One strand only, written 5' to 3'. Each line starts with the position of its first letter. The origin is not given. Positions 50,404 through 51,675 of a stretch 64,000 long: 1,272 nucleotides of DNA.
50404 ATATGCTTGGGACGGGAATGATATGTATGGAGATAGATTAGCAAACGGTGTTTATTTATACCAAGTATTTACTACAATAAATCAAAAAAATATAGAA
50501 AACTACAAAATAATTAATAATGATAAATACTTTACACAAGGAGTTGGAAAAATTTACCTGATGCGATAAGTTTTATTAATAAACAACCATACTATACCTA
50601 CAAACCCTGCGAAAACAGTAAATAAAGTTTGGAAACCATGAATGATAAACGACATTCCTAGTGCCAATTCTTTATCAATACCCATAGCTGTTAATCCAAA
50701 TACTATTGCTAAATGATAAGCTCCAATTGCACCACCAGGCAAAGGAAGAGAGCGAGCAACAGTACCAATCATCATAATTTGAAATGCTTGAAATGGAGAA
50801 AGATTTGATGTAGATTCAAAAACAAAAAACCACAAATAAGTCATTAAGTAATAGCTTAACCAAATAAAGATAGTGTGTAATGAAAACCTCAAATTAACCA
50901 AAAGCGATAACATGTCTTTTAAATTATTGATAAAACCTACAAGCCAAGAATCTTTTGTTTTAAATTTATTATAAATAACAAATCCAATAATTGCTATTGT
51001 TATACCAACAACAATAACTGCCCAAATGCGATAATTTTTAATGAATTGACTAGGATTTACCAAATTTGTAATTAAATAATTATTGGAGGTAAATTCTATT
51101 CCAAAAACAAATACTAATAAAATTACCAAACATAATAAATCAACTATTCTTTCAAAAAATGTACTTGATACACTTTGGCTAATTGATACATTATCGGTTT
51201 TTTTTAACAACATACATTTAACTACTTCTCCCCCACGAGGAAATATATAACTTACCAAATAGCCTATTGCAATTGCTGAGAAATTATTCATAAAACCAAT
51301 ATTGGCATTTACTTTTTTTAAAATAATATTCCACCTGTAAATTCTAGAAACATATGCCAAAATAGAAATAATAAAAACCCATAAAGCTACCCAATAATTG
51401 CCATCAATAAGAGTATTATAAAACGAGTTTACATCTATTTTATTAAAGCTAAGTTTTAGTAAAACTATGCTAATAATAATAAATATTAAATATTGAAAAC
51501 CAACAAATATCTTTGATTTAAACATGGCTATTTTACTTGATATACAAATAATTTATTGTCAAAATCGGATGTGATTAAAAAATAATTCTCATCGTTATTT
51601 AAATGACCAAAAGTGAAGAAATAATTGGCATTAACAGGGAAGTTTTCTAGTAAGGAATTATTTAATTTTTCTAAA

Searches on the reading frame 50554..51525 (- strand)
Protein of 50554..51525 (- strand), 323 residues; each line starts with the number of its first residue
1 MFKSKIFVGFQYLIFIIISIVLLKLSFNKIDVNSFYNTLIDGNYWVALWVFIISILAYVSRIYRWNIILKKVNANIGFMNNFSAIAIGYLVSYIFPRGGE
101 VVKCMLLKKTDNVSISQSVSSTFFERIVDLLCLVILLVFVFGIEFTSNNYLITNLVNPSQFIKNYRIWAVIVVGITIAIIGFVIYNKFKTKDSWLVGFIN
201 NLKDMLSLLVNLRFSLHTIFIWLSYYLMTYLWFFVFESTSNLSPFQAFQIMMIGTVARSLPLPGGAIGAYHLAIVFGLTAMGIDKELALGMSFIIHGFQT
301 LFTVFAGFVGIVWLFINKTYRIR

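Call 52: search_protein_families(library=pfam, proteins=[window:50554-51525:-], max_evalue=0.001)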
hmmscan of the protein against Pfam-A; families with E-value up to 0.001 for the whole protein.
window:50554-51525:- (323 aa): 1 family
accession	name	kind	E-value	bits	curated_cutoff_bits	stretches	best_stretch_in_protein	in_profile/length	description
PF03706.18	LPG_synthase_TM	-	3.6e-39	135.5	33.4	1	16-307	5-302/302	Lysylphosphatidylglycerol synthase TM region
